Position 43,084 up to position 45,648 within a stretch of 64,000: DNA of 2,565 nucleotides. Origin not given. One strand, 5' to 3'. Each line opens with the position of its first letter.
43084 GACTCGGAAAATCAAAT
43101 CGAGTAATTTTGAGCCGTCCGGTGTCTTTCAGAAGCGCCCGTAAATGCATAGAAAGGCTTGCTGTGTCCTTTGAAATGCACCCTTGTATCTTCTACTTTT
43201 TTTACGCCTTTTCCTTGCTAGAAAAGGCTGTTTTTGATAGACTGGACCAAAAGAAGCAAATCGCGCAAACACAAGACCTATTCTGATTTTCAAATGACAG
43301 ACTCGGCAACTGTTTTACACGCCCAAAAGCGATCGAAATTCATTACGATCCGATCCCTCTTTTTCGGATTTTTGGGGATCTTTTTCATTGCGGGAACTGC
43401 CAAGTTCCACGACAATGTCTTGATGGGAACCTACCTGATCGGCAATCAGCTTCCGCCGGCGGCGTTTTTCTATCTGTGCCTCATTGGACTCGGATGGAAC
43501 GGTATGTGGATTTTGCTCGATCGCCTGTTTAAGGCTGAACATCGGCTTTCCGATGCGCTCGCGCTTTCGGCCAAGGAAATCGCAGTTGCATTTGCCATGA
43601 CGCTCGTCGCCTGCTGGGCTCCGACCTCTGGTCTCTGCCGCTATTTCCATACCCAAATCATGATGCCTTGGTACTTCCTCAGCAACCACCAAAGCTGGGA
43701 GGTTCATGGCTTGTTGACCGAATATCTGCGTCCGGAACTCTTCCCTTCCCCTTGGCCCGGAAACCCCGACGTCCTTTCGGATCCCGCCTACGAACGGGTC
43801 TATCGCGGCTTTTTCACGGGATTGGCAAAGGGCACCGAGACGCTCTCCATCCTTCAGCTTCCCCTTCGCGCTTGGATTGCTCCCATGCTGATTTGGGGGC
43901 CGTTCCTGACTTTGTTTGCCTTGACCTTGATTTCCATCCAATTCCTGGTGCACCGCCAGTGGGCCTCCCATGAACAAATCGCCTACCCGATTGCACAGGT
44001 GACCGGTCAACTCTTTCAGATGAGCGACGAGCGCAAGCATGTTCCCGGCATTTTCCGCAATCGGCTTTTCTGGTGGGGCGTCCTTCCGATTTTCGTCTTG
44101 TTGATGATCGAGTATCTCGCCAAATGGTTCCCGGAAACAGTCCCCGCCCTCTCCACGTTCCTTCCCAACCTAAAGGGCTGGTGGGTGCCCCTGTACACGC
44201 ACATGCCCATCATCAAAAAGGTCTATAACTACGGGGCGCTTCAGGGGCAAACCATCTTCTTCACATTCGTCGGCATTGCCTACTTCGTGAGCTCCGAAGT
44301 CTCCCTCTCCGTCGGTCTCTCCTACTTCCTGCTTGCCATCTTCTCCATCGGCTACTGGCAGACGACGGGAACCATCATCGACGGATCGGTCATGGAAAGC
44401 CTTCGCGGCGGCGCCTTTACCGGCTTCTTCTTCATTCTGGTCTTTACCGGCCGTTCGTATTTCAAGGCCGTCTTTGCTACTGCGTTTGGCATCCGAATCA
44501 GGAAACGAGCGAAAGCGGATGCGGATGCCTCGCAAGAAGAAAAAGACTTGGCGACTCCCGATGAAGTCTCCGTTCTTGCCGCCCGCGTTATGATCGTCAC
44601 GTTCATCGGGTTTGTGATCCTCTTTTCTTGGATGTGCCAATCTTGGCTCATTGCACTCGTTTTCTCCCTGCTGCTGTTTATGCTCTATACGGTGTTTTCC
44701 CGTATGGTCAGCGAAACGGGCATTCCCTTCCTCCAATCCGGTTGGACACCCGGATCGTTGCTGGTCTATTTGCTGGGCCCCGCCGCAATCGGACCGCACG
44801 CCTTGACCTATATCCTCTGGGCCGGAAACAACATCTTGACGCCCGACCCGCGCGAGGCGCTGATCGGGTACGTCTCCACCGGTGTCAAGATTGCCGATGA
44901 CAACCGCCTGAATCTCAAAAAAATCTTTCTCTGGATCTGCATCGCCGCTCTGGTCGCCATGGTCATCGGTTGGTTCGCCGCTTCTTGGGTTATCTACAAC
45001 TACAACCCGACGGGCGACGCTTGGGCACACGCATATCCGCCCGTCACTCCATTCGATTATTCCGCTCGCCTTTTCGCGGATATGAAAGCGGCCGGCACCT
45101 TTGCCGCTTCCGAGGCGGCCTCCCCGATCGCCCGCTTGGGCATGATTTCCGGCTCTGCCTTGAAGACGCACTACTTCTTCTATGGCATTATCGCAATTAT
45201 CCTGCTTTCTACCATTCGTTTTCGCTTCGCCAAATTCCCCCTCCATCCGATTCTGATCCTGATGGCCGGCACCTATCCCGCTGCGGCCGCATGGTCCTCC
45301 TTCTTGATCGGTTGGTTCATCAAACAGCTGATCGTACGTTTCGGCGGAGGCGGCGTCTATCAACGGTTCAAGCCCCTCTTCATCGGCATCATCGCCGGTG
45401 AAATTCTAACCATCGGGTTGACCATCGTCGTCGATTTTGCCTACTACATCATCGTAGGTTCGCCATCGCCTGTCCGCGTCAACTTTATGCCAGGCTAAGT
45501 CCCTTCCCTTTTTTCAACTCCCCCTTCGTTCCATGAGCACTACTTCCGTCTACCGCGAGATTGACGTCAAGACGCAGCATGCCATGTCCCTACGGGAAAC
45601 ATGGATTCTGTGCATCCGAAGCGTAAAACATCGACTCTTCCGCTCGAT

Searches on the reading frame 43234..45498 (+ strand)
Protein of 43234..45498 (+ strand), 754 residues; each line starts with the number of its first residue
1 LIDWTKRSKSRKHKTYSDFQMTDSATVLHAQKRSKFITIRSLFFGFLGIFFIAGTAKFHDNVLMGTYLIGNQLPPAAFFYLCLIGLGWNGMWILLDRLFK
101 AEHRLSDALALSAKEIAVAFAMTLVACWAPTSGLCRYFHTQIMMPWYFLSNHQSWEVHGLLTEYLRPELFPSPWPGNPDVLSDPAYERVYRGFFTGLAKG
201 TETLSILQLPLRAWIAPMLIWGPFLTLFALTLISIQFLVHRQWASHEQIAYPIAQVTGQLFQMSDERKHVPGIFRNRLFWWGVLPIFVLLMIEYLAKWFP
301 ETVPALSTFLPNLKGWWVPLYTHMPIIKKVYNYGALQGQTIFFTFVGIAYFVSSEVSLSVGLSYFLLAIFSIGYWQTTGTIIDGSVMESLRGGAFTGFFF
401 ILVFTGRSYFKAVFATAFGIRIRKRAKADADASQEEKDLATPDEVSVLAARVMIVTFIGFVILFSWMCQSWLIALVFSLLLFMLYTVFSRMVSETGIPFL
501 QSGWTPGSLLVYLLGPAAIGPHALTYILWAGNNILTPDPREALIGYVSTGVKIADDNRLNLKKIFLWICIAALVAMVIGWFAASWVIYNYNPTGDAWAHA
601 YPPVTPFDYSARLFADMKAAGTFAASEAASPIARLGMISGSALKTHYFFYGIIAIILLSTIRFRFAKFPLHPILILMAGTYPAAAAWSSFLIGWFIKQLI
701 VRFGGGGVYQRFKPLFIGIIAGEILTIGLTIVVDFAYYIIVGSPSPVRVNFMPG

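Call 60: search_protein_families(library=pfam, proteins=[window:43234-45498:+])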
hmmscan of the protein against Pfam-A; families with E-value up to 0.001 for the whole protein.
window:43234-45498:+ (754 aa): 2 families
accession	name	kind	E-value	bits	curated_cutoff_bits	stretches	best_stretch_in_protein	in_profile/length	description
PF20581.3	DUF6785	-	3.5e-69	234.1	25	1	38-590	1-497/498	Family of unknown function (DUF6785)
PF20580.3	DUF6784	-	1.5e-20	73.6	26.4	1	647-736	3-92/101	Domain of unknown function (DUF6784)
